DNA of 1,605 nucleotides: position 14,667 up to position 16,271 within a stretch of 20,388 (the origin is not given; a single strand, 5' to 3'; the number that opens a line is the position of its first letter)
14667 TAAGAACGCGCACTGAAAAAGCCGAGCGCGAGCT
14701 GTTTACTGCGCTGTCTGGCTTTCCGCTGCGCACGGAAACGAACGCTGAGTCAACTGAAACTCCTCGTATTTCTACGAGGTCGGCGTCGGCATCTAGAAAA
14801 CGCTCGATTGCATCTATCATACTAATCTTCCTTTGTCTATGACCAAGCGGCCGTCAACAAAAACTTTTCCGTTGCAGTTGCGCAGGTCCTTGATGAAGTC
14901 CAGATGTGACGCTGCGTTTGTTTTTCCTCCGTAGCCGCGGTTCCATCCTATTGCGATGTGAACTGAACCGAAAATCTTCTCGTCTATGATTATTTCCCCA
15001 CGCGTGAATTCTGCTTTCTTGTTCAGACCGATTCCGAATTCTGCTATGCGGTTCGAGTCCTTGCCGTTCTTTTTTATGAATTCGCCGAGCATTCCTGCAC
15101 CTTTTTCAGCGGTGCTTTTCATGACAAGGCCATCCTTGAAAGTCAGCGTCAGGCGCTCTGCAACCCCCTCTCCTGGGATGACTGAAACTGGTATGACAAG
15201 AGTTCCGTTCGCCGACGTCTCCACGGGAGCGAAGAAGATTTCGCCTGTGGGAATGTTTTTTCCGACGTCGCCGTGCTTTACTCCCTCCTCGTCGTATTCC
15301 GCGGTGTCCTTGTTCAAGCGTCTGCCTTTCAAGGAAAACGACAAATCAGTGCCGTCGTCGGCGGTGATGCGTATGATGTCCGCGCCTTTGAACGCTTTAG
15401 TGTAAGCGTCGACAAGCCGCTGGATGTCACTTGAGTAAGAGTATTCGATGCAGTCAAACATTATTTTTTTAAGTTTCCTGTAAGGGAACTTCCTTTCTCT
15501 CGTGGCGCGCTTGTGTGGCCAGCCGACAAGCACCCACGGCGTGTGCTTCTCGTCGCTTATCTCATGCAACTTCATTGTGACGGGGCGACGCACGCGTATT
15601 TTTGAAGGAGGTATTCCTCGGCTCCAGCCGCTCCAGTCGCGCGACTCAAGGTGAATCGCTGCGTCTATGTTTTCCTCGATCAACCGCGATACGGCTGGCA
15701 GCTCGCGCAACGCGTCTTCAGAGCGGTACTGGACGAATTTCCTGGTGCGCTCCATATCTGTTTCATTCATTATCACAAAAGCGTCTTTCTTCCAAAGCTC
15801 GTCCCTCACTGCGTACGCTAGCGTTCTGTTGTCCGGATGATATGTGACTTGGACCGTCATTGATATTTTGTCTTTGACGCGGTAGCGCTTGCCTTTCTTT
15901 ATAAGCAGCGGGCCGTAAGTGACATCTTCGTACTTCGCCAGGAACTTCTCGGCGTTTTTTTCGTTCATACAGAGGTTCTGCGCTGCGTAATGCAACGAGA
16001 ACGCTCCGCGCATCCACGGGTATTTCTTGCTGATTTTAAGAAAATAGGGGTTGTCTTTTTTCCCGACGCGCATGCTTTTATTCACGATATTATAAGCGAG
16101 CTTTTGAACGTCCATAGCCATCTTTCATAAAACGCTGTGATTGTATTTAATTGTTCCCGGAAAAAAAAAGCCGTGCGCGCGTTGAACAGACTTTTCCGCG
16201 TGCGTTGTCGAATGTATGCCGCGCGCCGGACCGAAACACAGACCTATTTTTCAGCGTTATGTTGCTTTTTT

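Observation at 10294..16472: Four-gene, translationally coupled 'protease cascade' operon (M29 aminopeptidase, TldD, PmbA/TldE, LonB) with an RHH regulator gene immediately upstream.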

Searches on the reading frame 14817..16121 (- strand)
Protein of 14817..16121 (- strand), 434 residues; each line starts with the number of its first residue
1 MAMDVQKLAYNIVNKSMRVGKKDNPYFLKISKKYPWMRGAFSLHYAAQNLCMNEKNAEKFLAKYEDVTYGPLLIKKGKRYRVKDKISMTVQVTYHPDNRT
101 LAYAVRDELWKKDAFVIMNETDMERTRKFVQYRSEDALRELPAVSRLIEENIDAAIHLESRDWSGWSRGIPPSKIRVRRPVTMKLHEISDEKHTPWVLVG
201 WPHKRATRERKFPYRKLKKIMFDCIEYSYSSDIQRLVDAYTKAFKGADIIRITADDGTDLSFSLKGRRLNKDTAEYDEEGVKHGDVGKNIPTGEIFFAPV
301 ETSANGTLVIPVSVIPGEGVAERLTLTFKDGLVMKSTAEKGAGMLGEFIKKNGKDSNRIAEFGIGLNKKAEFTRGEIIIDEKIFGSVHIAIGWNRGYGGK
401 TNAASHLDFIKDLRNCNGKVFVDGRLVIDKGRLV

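Call 3: search_protein_families(library=pfam, proteins=[window:14817-16121:-], max_evalue=0.01)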
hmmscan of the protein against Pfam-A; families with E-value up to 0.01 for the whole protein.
window:14817-16121:- (434 aa): 1 family
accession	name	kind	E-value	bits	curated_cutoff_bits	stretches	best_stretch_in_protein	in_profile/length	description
PF02073.20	Peptidase_M29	-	1.6e-26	93.5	27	1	69-392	8-347/406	Thermophilic metalloprotease (M29)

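Call 4: search_protein_families(library=ncbifam, proteins=[window:14817-16121:-], max_evalue=0.01)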
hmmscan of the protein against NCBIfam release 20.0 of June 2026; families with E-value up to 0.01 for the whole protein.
window:14817-16121:- (434 aa): 0 families

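Call 10: find_encoding_contigs(protein=window:14817-16121:-, flank=10000, max_places=10)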
Protein window:14817-16121:- (434 aa): no gene with exactly this product is on record in the collection.

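Call 11: find_related_loci(query=window:14817-16121:-, collection=genome_contigs, flank=10000)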
Query window:14817-16121:- (434 aa) in genome_contigs; peptide patterns used: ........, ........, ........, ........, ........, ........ (x = any residue, [..] = any of these).
218 stretches matched a pattern; 1 encode a relative of the query (tblastn E <= 1e-3); 1 distinct loci.
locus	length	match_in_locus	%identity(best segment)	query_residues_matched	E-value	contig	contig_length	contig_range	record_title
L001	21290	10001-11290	57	4-434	2e-161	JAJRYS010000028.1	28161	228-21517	MAG: archaeon isolate Dive96_bin3.463 k141_3114366, whole genome shotgun sequence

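Call 13: find_homologous_proteins(query=window:14817-16121:-, max_evalue=0.00001)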
Query window:14817-16121:- (434 aa): 206 proteins with E <= 0.00001 among 4266 candidates; the best 120 are listed.
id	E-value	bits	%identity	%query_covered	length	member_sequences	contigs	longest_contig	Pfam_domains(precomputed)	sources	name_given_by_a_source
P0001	6.4e-294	992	100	100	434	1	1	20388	PF02073.21,PF26233.1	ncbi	ncbi:MAG: aminopeptidase [archaeon]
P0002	2.4e-237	806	81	99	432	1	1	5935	PF02073.21,PF26233.1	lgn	-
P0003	1.5e-195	668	66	100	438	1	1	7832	PF02073.21,PF26233.1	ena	-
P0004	2.6e-158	545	57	99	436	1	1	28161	PF02073.21,PF26233.1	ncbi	-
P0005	3.6e-152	525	54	99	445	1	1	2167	PF02073.21,PF26233.1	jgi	-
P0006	5.9e-151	521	55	99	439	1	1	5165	PF02073.21,PF26233.1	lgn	-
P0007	4.1e-139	482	50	98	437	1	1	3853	PF02073.21,PF26233.1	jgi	-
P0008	5.1e-139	482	50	99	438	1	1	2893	PF02073.21,PF26233.1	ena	-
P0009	2.2e-127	444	54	88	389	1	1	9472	PF02073.21,PF26233.1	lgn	-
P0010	1.4e-124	434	48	98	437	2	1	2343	PF02073.21,PF26233.1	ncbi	-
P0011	3.5e-124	433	47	99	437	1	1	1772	PF02073.21,PF26233.1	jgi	jgi:aminopeptidase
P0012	3.8e-122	426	46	99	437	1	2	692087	PF02073.21,PF26233.1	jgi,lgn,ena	jgi:aminopeptidase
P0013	7.4e-122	425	46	98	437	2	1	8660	PF02073.21,PF26233.1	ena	-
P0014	9.7e-121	422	46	98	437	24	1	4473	PF02073.21,PF26233.1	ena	-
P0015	3.3e-120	420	45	99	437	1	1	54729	PF02073.21,PF26233.1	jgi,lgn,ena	-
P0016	9.2e-118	412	46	99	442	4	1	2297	PF02073.21,PF26233.1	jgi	-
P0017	4.5e-116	406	45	99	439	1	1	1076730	PF02073.21,PF26233.1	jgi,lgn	jgi:aminopeptidase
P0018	1.4e-112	395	43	99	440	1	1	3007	PF02073.21,PF26233.1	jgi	jgi:aminopeptidase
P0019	4.7e-112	393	43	98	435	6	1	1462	PF02073.21,PF26233.1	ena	-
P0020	9.6e-107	376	43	99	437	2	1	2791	PF02073.21,PF26233.1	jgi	jgi:aminopeptidase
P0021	4.5e-102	360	42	100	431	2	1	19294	PF02073.21,PF26233.1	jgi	jgi:aminopeptidase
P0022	1.6e-100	355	43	100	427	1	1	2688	PF02073.21,PF26233.1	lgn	-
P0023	5.8e-99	350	42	100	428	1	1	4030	PF02073.21,PF26233.1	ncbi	-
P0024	1.0e-96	343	42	100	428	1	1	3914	PF02073.21,PF26233.1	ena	-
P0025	3.5e-96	341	48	76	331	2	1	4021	PF02073.21,PF26233.1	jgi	jgi:aminopeptidase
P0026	6.1e-89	317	41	100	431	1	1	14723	PF02073.21,PF26233.1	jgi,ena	-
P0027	2.9e-80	288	38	98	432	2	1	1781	PF02073.21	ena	-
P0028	4.5e-79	284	39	99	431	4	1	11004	PF02073.21,PF26233.1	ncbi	ncbi:MAG: aminopeptidase [Candidatus Aenigmatarchaeota archaeon]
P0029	7.1e-79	284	38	99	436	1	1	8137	PF02073.21,PF26233.1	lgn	-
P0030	1.1e-78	283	42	79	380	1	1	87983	PF02073.21,PF26233.1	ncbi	ncbi:MAG: aminopeptidase [Candidatus Hadarchaeota archaeon]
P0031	2.2e-78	282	39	99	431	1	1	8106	PF02073.21,PF26233.1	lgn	-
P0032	2.3e-78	282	37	99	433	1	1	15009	PF02073.21,PF26233.1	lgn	-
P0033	1.3e-77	280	41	82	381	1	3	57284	PF02073.21,PF26233.1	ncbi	ncbi:MAG: aminopeptidase [Candidatus Hadarchaeales archaeon]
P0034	4.4e-77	278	40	87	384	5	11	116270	PF02073.21,PF26233.1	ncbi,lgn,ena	ncbi:MAG: aminopeptidase [Candidatus Hadarchaeales archaeon]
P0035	1.2e-76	276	38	99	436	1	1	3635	PF02073.21,PF26233.1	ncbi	-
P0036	2.0e-76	276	41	82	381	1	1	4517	PF02073.21,PF26233.1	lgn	-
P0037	2.7e-76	275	38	99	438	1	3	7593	PF02073.21,PF26233.1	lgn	-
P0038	5.5e-76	274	41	82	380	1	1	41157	PF02073.21,PF26233.1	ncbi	ncbi:MAG: aminopeptidase [Candidatus Hadarchaeota archaeon]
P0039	9.0e-76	273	43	76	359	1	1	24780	PF02073.21,PF26233.1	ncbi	-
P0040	1.5e-75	273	39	99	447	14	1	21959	PF02073.21,PF26233.1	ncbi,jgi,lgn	-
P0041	2.4e-75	272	35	97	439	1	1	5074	PF02073.21,PF26233.1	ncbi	-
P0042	3.4e-75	272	37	98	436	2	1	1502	PF02073.21,PF26233.1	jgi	-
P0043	3.6e-75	272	37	99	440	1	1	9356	PF02073.21,PF26233.1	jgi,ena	-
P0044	1.1e-74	270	42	78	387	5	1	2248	PF02073.21,PF26233.1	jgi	jgi:aminopeptidase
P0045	1.6e-74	269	37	99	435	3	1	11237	PF02073.21,PF26233.1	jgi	jgi:leucyl aminopeptidase (aminopeptidase T)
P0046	2.7e-74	269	41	79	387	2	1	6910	PF02073.21,PF26233.1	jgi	jgi:aminopeptidase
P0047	2.8e-74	269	41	81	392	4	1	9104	PF02073.21,PF26233.1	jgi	-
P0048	3.1e-74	268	35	98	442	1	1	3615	PF02073.21,PF26233.1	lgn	-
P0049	4.7e-74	268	40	83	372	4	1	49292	PF02073.21,PF26233.1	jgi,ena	-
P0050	4.7e-74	268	41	79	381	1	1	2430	PF02073.21,PF26233.1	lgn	-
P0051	7.2e-74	267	39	83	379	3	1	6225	PF02073.21,PF26233.1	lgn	-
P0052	1.1e-73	267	41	79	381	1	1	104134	PF02073.21,PF26233.1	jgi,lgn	-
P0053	1.4e-73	266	43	76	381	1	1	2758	PF02073.21,PF26233.1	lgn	-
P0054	1.6e-73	266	41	79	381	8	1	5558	PF02073.21,PF26233.1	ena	-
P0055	2.9e-73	265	36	99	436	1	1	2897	PF02073.21,PF26233.1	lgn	-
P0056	5.5e-73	264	41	79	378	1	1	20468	PF02073.21,PF26233.1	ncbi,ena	-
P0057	7.0e-73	264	42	78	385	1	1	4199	PF02073.21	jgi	jgi:aminopeptidase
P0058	8.3e-73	264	38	96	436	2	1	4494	PF02073.21,PF26233.1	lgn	-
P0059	1.1e-72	263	36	97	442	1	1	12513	PF02073.21,PF26233.1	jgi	jgi:leucyl aminopeptidase (aminopeptidase T)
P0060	1.4e-72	263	40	79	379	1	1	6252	PF02073.21,PF26233.1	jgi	-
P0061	5.7e-72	261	40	83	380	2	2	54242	PF02073.21,PF26233.1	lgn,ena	-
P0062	6.2e-72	261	39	85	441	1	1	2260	PF02073.21,PF26233.1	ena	-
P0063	2.2e-71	259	42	78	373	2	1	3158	PF02073.21,PF26233.1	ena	-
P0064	5.2e-71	258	41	76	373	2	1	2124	PF02073.21,PF26233.1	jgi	jgi:aminopeptidase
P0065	7.8e-71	257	37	99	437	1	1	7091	PF02073.21,PF26233.1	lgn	-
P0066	9.0e-71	257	41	79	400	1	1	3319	PF02073.21,PF26233.1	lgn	-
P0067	1.0e-70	257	39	83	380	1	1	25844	PF02073.21,PF26233.1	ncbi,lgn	ncbi:MAG: aminopeptidase [Candidatus Hadarchaeales archaeon]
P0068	1.1e-70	257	40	80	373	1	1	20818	PF02073.21,PF26233.1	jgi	-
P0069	1.9e-70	256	39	81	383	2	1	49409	PF02073.21,PF26233.1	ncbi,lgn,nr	ncbi:MAG: aminopeptidase [Candidatus Hodarchaeaceae archaeon]|nr:aminopeptidase [Candidatus Hodarcha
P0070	2.8e-70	255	40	82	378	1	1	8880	PF02073.21,PF26233.1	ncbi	ncbi:MAG: aminopeptidase [Candidatus Hadarchaeales archaeon]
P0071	4.0e-70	255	39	79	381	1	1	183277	PF02073.21,PF26233.1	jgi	-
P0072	4.0e-70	255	39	81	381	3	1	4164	PF02073.21,PF26233.1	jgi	jgi:aminopeptidase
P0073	4.6e-70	255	40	79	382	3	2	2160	PF02073.21,PF26233.1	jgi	jgi:leucyl aminopeptidase (aminopeptidase T)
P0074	4.7e-70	255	40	80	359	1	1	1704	PF02073.21,PF26233.1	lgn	-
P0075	6.0e-70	254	38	85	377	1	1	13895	PF02073.21,PF26233.1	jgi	-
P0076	6.4e-70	254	39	79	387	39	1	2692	PF02073.21,PF26233.1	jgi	-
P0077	1.2e-69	253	39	79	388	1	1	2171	PF02073.21,PF26233.1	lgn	-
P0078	1.3e-69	253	40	80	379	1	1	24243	PF02073.21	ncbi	-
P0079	1.6e-69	253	36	96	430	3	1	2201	PF02073.21,PF26233.1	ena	-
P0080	1.7e-69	253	35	97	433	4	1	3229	PF02073.21,PF26233.1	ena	-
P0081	2.8e-69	252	37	86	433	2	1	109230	PF02073.21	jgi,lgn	jgi:aminopeptidase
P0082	3.0e-69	252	41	76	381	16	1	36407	PF02073.21,PF26233.1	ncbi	-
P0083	3.0e-69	252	36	96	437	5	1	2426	PF02073.21,PF26233.1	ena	-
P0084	3.3e-69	252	40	80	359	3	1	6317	PF02073.21,PF26233.1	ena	-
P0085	4.1e-69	252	38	79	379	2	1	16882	PF02073.21,PF26233.1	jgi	-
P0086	4.8e-69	251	39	83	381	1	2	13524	PF02073.21,PF26233.1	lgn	-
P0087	5.4e-69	251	40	80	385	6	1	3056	PF02073.21,PF26233.1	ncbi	-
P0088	8.6e-69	251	39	80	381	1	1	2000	PF02073.21,PF26233.1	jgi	jgi:leucyl aminopeptidase (aminopeptidase T)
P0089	9.3e-69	250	35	99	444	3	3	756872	PF02073.21,PF26233.1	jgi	jgi:aminopeptidase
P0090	1.5e-68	250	39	79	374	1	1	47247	PF02073.21,PF26233.1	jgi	jgi:aminopeptidase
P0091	2.2e-68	249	39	80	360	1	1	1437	PF02073.21,PF26233.1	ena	-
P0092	2.8e-68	249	37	83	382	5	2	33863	PF02073.21,PF26233.1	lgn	-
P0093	3.1e-68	249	36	97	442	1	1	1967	PF02073.21,PF26233.1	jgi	jgi:aminopeptidase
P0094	4.3e-68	248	39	78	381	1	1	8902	PF02073.21,PF26233.1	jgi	jgi:aminopeptidase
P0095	4.5e-68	248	39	80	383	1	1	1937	PF02073.21,PF26233.1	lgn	-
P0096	4.7e-68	248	39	83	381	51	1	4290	PF02073.21,PF26233.1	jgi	-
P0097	1.3e-67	247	38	86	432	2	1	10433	PF02073.21,PF26233.1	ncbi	-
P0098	1.7e-67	246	40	78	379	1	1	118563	PF02073.21,PF26233.1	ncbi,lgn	ncbi:MAG: aminopeptidase [Candidatus Hadarchaeales archaeon]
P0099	2.4e-67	246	39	80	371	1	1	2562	PF02073.21,PF26233.1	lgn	-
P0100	4.6e-67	245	39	79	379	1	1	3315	PF02073.21,PF26233.1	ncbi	-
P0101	6.9e-67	244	37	99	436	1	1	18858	PF02073.21,PF26233.1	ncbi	-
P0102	8.6e-67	244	35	97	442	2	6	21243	PF02073.21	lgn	-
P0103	8.8e-67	244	37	87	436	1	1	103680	PF02073.21,PF26233.1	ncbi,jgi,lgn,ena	-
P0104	1.1e-66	244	38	82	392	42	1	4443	PF02073.21,PF26233.1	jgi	jgi:aminopeptidase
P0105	1.2e-66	243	35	96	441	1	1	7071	PF02073.21,PF26233.1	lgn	-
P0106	1.9e-65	240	36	83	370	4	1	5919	PF02073.21,PF26233.1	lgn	-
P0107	2.8e-65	239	38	82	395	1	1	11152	PF02073.21,PF26233.1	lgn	-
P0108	4.7e-65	238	33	97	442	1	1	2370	PF02073.21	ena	-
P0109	6.0e-65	238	36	81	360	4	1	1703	PF02073.21,PF26233.1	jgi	jgi:aminopeptidase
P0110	7.1e-62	228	34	99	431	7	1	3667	PF02073.21,PF26233.1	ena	-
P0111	5.6e-61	225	34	99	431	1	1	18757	PF02073.21,PF26233.1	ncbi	ncbi:MAG: aminopeptidase [archaeon]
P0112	1.4e-60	223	35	99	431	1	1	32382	PF02073.21,PF26233.1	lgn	-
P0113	2.8e-60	222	36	82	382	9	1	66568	PF02073.21,PF26233.1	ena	-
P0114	6.3e-60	221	34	99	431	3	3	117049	PF02073.21,PF26233.1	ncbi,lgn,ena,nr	ncbi:MAG: aminopeptidase [Candidatus Aenigmarchaeota archaeon]|nr:aminopeptidase [Candidatus Aenigma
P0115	1.8e-59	220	34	99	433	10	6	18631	PF02073.21,PF26233.1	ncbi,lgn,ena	-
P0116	2.3e-59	219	32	99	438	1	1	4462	PF02073.21,PF26233.1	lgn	-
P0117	3.3e-59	219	33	99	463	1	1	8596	PF02073.21,PF26233.1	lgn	-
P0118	1.7e-55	207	35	88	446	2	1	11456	PF02073.21,PF26233.1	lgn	-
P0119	1.5e-53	200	33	97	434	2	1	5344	PF02073.21,PF26233.1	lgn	-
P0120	1.2e-51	194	35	80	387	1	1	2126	PF02073.21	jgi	jgi:leucyl aminopeptidase (aminopeptidase T)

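Call 16: find_related_loci(query=A1, collection=metagenome_contigs, flank=10000)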
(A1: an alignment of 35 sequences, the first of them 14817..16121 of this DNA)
Query A1 (434 aa) in metagenome_contigs; peptide patterns used: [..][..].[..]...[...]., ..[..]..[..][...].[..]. (x = any residue, [..] = any of these).
333 stretches matched a pattern; 237 encode a relative of the query (tblastn E <= 1e-3); the best 80 are kept; 80 distinct loci.
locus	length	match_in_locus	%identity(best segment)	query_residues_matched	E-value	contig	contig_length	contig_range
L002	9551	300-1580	48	8-434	3e-129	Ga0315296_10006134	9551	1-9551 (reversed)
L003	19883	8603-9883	47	8-434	1e-128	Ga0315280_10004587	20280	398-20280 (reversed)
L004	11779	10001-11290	47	5-434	6e-128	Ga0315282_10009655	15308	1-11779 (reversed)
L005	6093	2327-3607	48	8-434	5e-128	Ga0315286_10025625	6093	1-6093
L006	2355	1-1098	53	69-434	3e-134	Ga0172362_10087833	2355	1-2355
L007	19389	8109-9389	47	8-434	7e-126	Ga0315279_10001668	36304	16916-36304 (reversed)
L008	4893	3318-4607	46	5-434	2e-126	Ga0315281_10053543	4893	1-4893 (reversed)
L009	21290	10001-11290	45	5-434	1e-124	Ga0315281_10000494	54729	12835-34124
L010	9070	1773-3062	46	5-434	5e-124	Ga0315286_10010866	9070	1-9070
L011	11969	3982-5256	43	8-434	2e-116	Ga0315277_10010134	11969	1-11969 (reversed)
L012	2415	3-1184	48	41-434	7e-122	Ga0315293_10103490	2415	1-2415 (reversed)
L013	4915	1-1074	46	77-434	2e-103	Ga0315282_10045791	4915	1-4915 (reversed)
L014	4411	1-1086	45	73-434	2e-101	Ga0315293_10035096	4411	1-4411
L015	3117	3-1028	46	93-434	3e-99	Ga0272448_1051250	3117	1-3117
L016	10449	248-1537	41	3-434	4e-95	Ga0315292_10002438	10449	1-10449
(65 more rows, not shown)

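Call 21: search_protein_families(library=pfam, proteins=[L010:3052-4083:+, L001:13870-14307:+, L001:6674-9043:-, L001:9293-9970:-, L016:4124-5245:+, L016:5242-5625:+, L016:5595-6062:+, L016:6147-7073:-], max_evalue=0.001)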
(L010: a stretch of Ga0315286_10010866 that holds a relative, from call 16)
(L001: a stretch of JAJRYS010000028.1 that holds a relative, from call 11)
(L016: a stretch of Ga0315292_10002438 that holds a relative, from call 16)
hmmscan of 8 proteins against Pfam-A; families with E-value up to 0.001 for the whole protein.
L010:3052-4083:+ (343 aa): 2 families
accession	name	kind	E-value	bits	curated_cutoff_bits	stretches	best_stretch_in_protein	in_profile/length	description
PF00557.29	Peptidase_M24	-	8.4e-61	205.8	23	1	129-327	1-206/208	Metallopeptidase family M24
PF01321.24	Creatinase_N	-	1.1e-09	39.4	22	1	20-122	18-128/128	Creatinase/Prolidase N-terminal domain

L001:13870-14307:+ (145 aa): 0 families

L001:6674-9043:- (789 aa): 0 families

L001:9293-9970:- (225 aa): 1 family
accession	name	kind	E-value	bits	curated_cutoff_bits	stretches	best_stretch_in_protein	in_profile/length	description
PF10102.14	DUF2341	-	5.1e-24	85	23.4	1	93-171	1-82/84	Domain of unknown function (DUF2341)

L016:4124-5245:+ (373 aa): 2 families
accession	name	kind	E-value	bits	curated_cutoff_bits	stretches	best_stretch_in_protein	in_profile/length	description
PF07690.21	MFS_1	-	3.6e-33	115.4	33.4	2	11-210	2-214/347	Major Facilitator Superfamily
PF13347.12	MFS_2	-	1.9e-06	27.1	27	1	183-316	208-344/427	MFS/sugar transport protein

L016:5242-5625:+ (127 aa): 1 family
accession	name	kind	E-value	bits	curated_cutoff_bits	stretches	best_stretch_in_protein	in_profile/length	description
PF18894.6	PhageMetallopep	-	6.2e-22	78.5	23.7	1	2-103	2-111/134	Putative phage metallopeptidase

L016:5595-6062:+ (155 aa): 7 families
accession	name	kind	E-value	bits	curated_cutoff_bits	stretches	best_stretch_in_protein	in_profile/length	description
PF13238.12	AAA_18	-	4.2e-06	27.7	29.4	1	9-101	1-105/128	AAA domain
PF02224.24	Cytidylate_kin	-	5.6e-06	26.6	26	1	9-40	1-32/211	Cytidylate kinase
PF13671.12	AAA_33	-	6.2e-06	27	27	1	8-46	1-39/143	AAA domain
PF01202.28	SKI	-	8.4e-06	26.4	22.1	1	16-40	2-26/159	Shikimate kinase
PF13521.12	AAA_28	-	0.00021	22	27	1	9-45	2-37/164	AAA domain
PF00004.35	AAA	-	0.00044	21.2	21.2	1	9-36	1-28/131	ATPase family associated with various cellular activities (AAA)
PF13189.12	Cytidylate_kin2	-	0.00054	20.6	28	1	9-54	2-47/176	Cytidylate kinase-like family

L016:6147-7073:- (308 aa): 6 families
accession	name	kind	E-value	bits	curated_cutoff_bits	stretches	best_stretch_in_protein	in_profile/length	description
PF01170.24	UPF0020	-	5.5e-24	85.4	22.3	1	139-295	3-191/197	RMKL-like, methyltransferase domain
PF01555.25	N6_N4_Mtase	-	8.7e-08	32.8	26.7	1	142-201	160-219/221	DNA methylase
PF09445.16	Methyltransf_15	-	4.2e-07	30.1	22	1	167-237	4-74/165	RNA cap guanine-N2 methyltransferase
PF13847.12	Methyltransf_31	-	7.5e-07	29.4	27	1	164-236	4-81/145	Methyltransferase domain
PF13649.12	Methyltransf_25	-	2.5e-06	28.5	27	1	167-235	1-70/97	Methyltransferase domain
PF03602.21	Cons_hypoth95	-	0.00061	19.9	24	1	162-243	40-127/182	Conserved hypothetical protein 95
